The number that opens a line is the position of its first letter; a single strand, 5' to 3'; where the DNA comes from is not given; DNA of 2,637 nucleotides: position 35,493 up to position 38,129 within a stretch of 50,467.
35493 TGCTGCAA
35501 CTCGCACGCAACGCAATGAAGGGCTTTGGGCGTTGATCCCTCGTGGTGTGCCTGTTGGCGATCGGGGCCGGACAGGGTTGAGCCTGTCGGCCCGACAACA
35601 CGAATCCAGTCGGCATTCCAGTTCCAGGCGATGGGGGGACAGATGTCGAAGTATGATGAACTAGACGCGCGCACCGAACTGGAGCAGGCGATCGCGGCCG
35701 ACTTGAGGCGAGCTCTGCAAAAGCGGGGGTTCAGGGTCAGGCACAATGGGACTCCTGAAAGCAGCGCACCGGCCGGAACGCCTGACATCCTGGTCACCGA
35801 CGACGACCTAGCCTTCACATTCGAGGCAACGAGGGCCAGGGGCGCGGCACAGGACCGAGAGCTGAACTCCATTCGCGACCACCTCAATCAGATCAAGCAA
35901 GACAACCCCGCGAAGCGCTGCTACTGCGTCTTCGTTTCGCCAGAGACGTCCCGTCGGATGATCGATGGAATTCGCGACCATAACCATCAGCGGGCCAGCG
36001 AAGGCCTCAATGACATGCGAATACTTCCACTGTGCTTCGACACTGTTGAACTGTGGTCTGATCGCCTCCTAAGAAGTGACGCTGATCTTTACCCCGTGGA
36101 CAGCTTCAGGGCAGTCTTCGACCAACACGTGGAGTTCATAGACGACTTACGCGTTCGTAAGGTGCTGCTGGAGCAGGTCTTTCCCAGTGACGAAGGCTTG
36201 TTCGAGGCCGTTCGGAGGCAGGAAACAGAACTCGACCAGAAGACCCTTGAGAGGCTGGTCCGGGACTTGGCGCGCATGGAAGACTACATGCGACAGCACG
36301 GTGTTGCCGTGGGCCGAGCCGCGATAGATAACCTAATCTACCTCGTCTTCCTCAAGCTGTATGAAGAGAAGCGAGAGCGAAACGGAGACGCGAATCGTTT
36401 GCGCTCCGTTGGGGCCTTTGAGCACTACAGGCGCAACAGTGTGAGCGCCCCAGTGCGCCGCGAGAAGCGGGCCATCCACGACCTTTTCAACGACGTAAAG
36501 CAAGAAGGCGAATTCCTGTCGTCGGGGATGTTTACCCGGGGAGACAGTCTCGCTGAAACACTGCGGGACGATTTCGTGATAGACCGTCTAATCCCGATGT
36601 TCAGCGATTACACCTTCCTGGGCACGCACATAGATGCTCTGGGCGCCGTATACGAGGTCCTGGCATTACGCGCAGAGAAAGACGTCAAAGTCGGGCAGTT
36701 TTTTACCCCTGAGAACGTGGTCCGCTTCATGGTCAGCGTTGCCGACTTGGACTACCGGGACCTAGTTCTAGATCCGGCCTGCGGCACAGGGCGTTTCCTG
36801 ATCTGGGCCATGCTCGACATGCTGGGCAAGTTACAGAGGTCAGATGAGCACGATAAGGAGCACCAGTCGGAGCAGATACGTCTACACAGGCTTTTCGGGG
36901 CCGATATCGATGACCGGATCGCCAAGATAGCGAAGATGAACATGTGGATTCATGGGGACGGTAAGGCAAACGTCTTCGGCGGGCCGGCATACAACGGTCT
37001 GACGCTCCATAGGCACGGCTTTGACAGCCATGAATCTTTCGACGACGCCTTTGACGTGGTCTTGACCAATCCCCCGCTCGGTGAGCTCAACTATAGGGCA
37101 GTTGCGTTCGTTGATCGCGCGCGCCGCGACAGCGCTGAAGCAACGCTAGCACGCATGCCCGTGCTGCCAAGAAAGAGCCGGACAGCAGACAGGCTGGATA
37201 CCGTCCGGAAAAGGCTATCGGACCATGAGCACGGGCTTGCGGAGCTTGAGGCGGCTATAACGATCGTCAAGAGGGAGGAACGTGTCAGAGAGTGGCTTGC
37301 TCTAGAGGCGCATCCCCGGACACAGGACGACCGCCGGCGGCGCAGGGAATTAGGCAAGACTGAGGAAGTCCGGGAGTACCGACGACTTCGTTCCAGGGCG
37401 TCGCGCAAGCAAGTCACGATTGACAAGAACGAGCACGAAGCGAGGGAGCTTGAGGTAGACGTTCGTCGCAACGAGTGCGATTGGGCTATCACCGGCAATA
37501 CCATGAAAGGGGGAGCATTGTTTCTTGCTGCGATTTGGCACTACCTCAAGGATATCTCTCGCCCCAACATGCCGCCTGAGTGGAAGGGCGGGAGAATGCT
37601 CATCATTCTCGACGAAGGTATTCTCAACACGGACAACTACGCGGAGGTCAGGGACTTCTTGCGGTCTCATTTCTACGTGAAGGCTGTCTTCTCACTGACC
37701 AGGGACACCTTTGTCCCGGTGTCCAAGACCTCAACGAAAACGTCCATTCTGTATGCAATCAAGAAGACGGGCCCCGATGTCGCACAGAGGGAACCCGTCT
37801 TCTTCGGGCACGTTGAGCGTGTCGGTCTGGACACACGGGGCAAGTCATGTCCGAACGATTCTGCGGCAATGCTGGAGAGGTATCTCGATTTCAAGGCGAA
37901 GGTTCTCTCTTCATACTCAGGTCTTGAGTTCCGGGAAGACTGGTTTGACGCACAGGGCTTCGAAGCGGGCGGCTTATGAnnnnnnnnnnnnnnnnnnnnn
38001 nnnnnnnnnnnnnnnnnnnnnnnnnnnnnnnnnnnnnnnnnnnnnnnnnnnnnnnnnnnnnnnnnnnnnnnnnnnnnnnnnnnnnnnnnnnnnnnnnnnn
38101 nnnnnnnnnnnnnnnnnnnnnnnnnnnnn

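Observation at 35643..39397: Two-gene RM-like module with Type IIB (BcgI-like) architecture: nuclease-like domain fused to an N6-MTase, plus a two-TRD S subunit and no HsdR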

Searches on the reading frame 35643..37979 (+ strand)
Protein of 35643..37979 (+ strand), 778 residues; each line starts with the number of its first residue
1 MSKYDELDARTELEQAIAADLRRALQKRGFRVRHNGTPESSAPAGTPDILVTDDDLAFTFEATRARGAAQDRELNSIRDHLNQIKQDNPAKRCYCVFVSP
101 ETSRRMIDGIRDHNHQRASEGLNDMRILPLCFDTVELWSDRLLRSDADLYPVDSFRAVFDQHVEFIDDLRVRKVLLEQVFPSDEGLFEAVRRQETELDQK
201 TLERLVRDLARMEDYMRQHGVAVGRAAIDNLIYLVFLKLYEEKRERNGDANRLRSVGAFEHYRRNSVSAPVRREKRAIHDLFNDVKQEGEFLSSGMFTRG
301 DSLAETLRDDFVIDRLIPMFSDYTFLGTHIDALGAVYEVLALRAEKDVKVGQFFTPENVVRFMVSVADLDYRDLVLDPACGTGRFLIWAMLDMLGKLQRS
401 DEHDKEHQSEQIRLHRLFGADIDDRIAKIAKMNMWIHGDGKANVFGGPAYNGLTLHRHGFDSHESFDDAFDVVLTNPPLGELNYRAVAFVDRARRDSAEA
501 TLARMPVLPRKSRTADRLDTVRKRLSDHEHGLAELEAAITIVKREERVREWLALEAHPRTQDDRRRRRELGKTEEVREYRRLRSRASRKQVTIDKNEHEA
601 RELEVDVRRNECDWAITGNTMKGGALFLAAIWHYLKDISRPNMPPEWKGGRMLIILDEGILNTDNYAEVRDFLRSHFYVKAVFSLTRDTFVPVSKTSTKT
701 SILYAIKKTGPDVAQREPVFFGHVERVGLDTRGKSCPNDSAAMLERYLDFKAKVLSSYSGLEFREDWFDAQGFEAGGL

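Call 3: search_protein_families(library=pfam, proteins=[window:35643-37979:+], max_evalue=0.1)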
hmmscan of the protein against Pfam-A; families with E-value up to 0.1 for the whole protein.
window:35643-37979:+ (778 aa): 6 families
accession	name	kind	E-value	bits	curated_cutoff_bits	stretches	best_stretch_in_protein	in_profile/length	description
PF02384.22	N6_Mtase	-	1.2e-25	90.9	20.4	1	330-484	3-139/311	N-6 DNA Methylase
PF09491.16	RE_AlwI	-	1.6e-08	34.5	23.1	1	23-130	323-433/441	AlwI restriction endonuclease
PF20473.4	MmeI_Mtase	-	2.7e-07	30.5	27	1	375-437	23-85/259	MmeI, DNA-methyltransferase domain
PF01170.24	UPF0020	-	2.4e-06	27.8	22.3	1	361-481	18-133/197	RMKL-like, methyltransferase domain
PF07669.17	Eco57I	-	0.003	18.1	25.3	1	416-478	2-83/171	Eco57I restriction-modification methylase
PF23991.1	DUF7310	-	0.016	16.1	40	1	490-540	8-54/83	Coiled-coil region of unknown function (DUF7310)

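Call 4: search_protein_families(library=ncbifam, proteins=[window:35643-37979:+], max_evalue=0.1)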
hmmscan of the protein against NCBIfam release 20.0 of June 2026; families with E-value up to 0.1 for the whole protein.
window:35643-37979:+ (778 aa): 9 families
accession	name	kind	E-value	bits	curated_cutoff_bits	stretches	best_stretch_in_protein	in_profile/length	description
NF047738.1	antiphage_MADS2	equivalog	4.2e-49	167.4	720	2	182-480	154-453/654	methylation-associated defense system DNA methyltransferase MAD2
TIGR00497.1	hsdM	equivalog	1.5e-12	47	242.75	1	259-479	114-316/515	type I restriction-modification system subunit M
NF033452.1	BREX_1_MTaseX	exception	7.5e-09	34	500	1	375-439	317-380/1210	BREX-1 system adenine-specific DNA-methyltransferase PglX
TIGR02987.1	met_A_Alw26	exception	9.4e-09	34.5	353.5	1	349-483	2-126/523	Alw26I/Eco31I/Esp3I family type II restriction adenine-specific DNA-methyltransferase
NF033454.1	BREX_5_MTaseX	exception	1.2e-08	33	900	1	374-444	303-374/1404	BREX-5 system adenine-specific DNA-methyltransferase PglX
NF033455.1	BREX_6_MTaseX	exception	5.9e-07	27.4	900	1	354-440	310-402/1319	BREX-6 system adenine-specific DNA-methyltransferase PglX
TIGR01177.1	TIGR01177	hypoth_equivalog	8.1e-05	22.1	316.55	1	359-391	170-202/330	TIGR01177 family methyltransferase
NF033451.1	BREX_2_MTaseX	equivalog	0.00039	18.3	400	1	333-436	180-288/1185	BREX-2 system adenine-specific DNA-methyltransferase PglX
NF040721.1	Trm14_Arch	equivalog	0.021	14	280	1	362-480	182-300/370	tRNA (guanine(6)-N2)-methyltransferase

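Call 5: search_protein_families(library=padloc, proteins=[window:35643-37979:+], max_evalue=0.1)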
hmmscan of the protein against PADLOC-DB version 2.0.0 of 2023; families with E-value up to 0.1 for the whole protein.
window:35643-37979:+ (778 aa): 72 families (the best 25 are shown)
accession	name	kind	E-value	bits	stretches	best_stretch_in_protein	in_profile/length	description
PDLC04134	mad2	-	1.7e-35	120.8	1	172-733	108-468/492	mads_2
PDLC03318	MTase_II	-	2e-34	117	2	193-445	190-454/723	Type II methyltransferase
PDLC03021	MTase_I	-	4.3e-34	116.2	2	208-481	6-284/491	Type I methyltransferase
PDLC03218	MTase_II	-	7e-34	115.3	2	226-480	146-383/532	Type II methyltransferase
PDLC03018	MTase_I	-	2e-32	110.5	3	202-406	167-362/749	Type I methyltransferase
PDLC03026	MTase_I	-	2.4e-27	94.2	1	203-483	4-267/487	Type I methyltransferase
PDLC03030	MTase_I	-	1.8e-24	84.2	2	206-481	190-465/670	Type I methyltransferase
PDLC03317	MTase_II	-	1.3e-19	68.1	2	231-487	188-443/831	Type II methyltransferase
PDLC03025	MTase_I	-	3.7e-19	66.8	1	329-483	140-282/569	Type I methyltransferase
PDLC03036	MTase_I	-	4.8e-19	66.2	1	312-481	176-339/635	Type I methyltransferase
PDLC03034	MTase_I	-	9.1e-19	65.2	2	191-445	186-429/672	Type I methyltransferase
PDLC03602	REase_MTase_IIG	-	7.2e-18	62.5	1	328-445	301-413/637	Type IIG restriction enzyme-methyltransferase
PDLC03031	MTase_I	-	2.8e-14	50.3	1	316-485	145-300/834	Type I methyltransferase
PDLC03624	REase_MTase_IIG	-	1.1e-13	48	1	308-479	376-544/1271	Type IIG restriction enzyme-methyltransferase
PDLC03035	MTase_I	-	4.5e-12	43.3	1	312-479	134-284/653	Type I methyltransferase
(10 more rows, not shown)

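Call 10: search_solved_structures(query=window:35643-37979:+, max_evalue=1, show_alignments=2)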
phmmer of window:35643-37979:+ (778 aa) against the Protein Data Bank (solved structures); distinct sequences matched with E-value up to 1: 24.
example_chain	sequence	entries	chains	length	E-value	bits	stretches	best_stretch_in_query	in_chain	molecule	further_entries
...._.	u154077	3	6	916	5.3e-16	61.2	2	648-717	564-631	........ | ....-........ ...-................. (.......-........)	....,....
5ybb_A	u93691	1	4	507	8.1e-14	54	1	330-485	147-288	Type I restriction-modification system methyltransferase subunit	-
3ufb_A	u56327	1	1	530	1.1e-13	53.5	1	330-487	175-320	Type I restriction-modification system methyltransferase subunit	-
2okc_A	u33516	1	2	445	2.9e-12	48.8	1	310-480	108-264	Type I restriction enzyme StySJI M protein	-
7vru_A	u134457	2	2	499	3.1e-11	45.4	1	277-480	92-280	Site-specific DNA-methyltransferase (adenine-specific)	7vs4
2ar0_A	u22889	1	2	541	8.2e-11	44.1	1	209-481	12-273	Type I restriction enzyme EcoKI M protein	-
2y7c_B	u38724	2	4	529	8.3e-11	44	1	210-481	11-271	TYPE I RESTRICTION ENZYME ECOKI M PROTEIN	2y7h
7vru_B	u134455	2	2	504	2.2e-07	32.7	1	305-480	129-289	Site-specific DNA-methyltransferase (adenine-specific)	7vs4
7bst_D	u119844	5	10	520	0.0028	19.2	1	328-479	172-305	Type I restriction enzyme EcoR124II M protein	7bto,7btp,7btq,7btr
5fa8_A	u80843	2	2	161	0.0032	18.9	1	354-396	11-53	Ribosomal protein L11 methyltransferase, putative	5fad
7eew_A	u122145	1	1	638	0.0088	17.5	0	645-704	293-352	Type I restriction-modification system methyltransferase subunit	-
3lkd_A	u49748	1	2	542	0.011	17.2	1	327-492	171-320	Type I restriction-modification system methyltransferase subunit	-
8zek_A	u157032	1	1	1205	0.015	16.7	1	374-464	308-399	site-specific DNA-methyltransferase (adenine-specific)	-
9ewz_C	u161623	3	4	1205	0.015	16.7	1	374-464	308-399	Adenine-specific methyltransferase BrxX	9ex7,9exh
6qnz_A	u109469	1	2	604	0.022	16.2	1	27-114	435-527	Heterodimeric restriction endonuclease R.BspD6I large subunit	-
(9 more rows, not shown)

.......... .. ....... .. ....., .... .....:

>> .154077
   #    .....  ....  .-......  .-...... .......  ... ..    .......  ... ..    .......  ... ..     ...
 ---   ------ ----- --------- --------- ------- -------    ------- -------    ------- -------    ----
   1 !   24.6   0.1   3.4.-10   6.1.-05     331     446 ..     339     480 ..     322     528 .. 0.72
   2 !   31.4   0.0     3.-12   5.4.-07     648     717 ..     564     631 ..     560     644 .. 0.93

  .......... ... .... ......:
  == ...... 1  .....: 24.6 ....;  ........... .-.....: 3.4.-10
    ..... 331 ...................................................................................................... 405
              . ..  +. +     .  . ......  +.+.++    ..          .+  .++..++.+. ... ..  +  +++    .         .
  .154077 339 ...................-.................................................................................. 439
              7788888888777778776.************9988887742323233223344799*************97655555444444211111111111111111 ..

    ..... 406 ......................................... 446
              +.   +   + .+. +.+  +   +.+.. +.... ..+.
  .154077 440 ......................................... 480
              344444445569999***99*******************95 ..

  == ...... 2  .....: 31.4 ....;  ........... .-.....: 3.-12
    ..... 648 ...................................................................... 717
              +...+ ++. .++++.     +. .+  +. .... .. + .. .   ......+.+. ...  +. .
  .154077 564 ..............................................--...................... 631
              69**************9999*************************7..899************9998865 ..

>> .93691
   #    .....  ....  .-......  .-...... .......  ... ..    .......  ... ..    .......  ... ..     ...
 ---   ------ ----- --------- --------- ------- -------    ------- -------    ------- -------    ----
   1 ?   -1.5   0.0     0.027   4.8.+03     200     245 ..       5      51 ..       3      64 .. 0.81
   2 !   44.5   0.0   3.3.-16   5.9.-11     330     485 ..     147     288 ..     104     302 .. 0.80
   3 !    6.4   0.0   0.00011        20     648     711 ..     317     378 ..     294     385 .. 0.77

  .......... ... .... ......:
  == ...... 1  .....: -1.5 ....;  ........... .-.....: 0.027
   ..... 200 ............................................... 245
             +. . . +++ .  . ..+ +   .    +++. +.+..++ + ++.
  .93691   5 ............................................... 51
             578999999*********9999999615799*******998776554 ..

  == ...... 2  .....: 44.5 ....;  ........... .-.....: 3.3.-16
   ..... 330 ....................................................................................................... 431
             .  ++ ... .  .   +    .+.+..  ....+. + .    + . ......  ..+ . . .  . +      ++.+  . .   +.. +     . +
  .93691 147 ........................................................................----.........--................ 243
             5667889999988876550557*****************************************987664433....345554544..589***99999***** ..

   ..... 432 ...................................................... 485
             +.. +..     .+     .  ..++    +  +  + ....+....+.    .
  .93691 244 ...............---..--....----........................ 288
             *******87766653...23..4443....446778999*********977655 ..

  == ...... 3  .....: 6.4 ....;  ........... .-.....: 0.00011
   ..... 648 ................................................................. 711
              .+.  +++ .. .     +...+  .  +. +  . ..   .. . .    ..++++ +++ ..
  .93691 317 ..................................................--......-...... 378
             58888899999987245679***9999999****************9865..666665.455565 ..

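Call 12: find_homologous_proteins(query=window:35643-37979:+)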
Query window:35643-37979:+ (778 aa): 579 proteins with E <= 0.001 among 8000 candidates; the best 120 are listed.
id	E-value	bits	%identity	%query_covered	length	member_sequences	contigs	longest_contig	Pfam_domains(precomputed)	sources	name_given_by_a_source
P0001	0.0e+0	1766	100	100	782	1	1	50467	PF02384.23,PF01170.25,PF20473.5,PF09491.17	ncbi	-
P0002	0.0e+0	1152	65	100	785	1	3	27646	PF02384.23,PF01170.25,PF20473.5,PF09491.17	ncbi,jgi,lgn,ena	-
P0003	0.0e+0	1148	64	100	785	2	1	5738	PF02384.23,PF01170.25,PF20473.5,PF09491.17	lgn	-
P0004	0.0e+0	1127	64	100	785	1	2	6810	PF02384.23,PF01170.25,PF20473.5,PF09491.17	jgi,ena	-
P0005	0.0e+0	1120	63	100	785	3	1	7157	PF02384.23,PF01170.25,PF20473.5,PF09491.17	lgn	-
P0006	0.0e+0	1120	63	100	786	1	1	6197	PF02384.23,PF01170.25,PF20473.5,PF09491.17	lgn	-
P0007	0.0e+0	1114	64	100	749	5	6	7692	PF02384.23,PF01170.25,PF20473.5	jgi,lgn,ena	-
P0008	0.0e+0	1101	63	100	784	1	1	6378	PF02384.23,PF01170.25,PF20473.5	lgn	-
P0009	0.0e+0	1091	62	100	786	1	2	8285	PF02384.23,PF01170.25,PF20473.5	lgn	-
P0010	0.0e+0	1066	60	100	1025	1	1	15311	PF02384.23,PF01170.25,PF20473.5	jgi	-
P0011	0.0e+0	1058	59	100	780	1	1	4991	PF02384.23,PF07669.18,PF01170.25,PF20473.5,PF09491.17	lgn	-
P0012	0.0e+0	1056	62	100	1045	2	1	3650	PF02384.23,PF01170.25,PF20473.5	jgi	jgi:type I restriction-modification system DNA methylase subunit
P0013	0.0e+0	1043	59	100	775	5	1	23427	PF02384.23,PF01170.25,PF20473.5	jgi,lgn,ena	-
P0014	6.8e-298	1008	58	99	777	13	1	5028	PF02384.23,PF01170.25,PF20473.5,PF09491.17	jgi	-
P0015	1.3e-296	1004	58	97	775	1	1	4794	PF02384.23,PF01170.25,PF20473.5,PF09491.17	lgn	-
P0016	2.8e-296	1003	59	100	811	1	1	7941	PF02384.23,PF01170.25,PF20473.5,PF09491.17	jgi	jgi:type I restriction-modification system DNA methylase subunit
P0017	1.3e-295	1001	57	100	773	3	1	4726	PF02384.23,PF01170.25,PF20473.5,PF09491.17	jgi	-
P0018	1.9e-292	990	63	88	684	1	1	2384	PF02384.23,PF07669.18,PF01170.25,PF20473.5,PF09491.17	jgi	-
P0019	2.4e-292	990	58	100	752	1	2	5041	PF02384.23,PF01170.25,PF20473.5,PF09491.17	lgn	-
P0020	6.9e-292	988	58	100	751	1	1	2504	PF02384.23,PF01170.25,PF20473.5,PF09491.17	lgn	-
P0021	1.6e-291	987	55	99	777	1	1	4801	PF02384.23,PF01170.25,PF20473.5,PF09491.17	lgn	-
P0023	3.3e-288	976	65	66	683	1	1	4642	PF02384.23,PF07669.18,PF01170.25,PF20473.5,PF09491.17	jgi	-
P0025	7.2e-286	968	57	100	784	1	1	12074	PF02384.23,PF01170.25,PF20473.5,PF09491.17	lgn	-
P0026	8.6e-285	965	57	100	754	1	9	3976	PF02384.23,PF01170.25,PF20473.5,PF09491.17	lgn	-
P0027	3.3e-283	960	57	99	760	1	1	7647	PF02384.23,PF01170.25,PF20473.5,PF09491.17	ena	-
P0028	6.0e-283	959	57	100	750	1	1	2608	PF02384.23,PF01170.25,PF20473.5,PF09491.17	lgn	-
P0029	2.4e-280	950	57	99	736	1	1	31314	PF02384.23,PF01170.25,PF20473.5,PF09491.17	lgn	-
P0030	5.8e-278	942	55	100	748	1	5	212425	PF02384.23,PF01170.25,PF20473.5,PF09491.17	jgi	jgi:type I restriction-modification system DNA methylase subunit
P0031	7.9e-274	929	56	100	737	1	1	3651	PF02384.23,PF01170.25,PF20473.5,PF09491.17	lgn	-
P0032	1.6e-273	928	55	99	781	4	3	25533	PF02384.23,PF01170.25,PF20473.5,PF09491.17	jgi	jgi:type I restriction-modification system DNA methylase subunit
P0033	3.7e-273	926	54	99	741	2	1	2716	PF02384.23,PF01170.25,PF20473.5,PF09491.17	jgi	-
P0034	2.2e-269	914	57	99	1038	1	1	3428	PF02384.23,PF01170.25,PF20473.5,PF09491.17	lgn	-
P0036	2.2e-264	897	54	99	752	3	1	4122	PF02384.23,PF01170.25,PF20473.5,PF09491.17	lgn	-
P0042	5.9e-259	879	53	99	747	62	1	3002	PF02384.23,PF01170.25,PF20473.5,PF09491.17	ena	-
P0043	7.5e-259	879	51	99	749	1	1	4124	PF02384.23,PF01170.25,PF20473.5,PF09491.17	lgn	-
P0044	2.6e-258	877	53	100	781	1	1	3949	PF02384.23,PF01170.25,PF20473.5,PF09491.17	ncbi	-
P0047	1.6e-255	868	51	100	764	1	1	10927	PF02384.23,PF01170.25,PF20473.5,PF09491.17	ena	-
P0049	6.9e-252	856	51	99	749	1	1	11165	PF02384.23,PF01170.25,PF20473.5,PF09491.17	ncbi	-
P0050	9.0e-252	856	51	99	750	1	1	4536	PF02384.23,PF01170.25,PF20473.5,PF09491.17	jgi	jgi:type I restriction-modification system DNA methylase subunit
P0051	2.5e-251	854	52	98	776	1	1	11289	PF02384.23,PF01170.25,PF20473.5,PF09491.17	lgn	-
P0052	3.1e-250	851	51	99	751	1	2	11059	PF02384.23,PF01170.25,PF20473.5,PF09491.17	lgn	-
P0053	3.7e-250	850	50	100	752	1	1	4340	PF02384.23,PF01170.25,PF20473.5,PF09491.17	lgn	-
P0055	2.4e-248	844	51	99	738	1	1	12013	PF02384.23,PF07669.18,PF01170.25,PF20473.5,PF09491.17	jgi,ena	-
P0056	9.7e-248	842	49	100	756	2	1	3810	PF02384.23,PF01170.25,PF20473.5,PF09491.17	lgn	-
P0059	8.4e-242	823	50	99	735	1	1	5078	PF02384.23,PF01170.25,PF20473.5,PF09491.17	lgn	-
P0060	1.2e-238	812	50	99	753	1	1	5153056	PF02384.23,PF01170.25,PF20473.5,PF09491.17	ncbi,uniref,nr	ncbi:AlwI family type II restriction endonuclease [Neobacillus sp. OS1-33]|uniref:AlwI family type I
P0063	7.4e-236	803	49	100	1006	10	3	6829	PF02384.23,PF01170.25,PF20473.5,PF09491.17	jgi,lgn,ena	-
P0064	1.3e-235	802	49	99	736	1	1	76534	PF02384.23,PF01170.25,PF20473.5,PF09491.17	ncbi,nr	ncbi:AlwI family type II restriction endonuclease [Bacillus toyonensis]|nr:AlwI family type II restr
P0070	2.1e-229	782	47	100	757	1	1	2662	PF02384.23,PF01170.25,PF20473.5,PF09491.17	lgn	-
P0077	2.0e-197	676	42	99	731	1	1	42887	PF02384.23,PF01170.25,PF20473.5,PF09491.17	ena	-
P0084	1.6e-193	663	44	98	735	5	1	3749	PF02384.23,PF01170.25,PF20473.5,PF09491.17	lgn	-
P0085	2.5e-192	659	46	65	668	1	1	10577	PF02384.23,PF01170.25,PF09491.17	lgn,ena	-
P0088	7.1e-192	658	46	66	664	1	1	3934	PF02384.23,PF01170.25,PF20473.5,PF09491.17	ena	-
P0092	3.1e-190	652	61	61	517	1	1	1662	PF02384.23,PF01170.25,PF20473.5,PF09491.17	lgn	-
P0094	6.3e-190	651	44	99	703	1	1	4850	PF02384.23,PF01170.25,PF09491.17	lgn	-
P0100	8.8e-189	647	43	100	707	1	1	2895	PF02384.23,PF01170.25,PF09491.17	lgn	-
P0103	2.7e-188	646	46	66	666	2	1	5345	PF02384.23,PF01170.25,PF09491.17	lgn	-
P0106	1.1e-187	644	41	100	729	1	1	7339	PF02384.23,PF01170.25,PF09491.17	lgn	-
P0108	1.9e-187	643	43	100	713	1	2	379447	PF02384.23,PF01170.25,PF09491.17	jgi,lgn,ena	jgi:type I restriction-modification system DNA methylase subunit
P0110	5.2e-187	642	43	100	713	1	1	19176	PF02384.23,PF01170.25,PF09491.17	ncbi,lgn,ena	-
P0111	8.2e-187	641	44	100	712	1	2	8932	PF02384.23,PF01170.25,PF09491.17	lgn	-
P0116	5.6e-186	638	46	67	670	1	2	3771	PF02384.23,PF01170.25,PF09491.17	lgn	-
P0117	7.7e-186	638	43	100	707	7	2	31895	PF02384.23,PF01170.25,PF09491.17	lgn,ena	-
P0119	1.7e-185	637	44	99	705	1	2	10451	PF02384.23,PF01170.25,PF09491.17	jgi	-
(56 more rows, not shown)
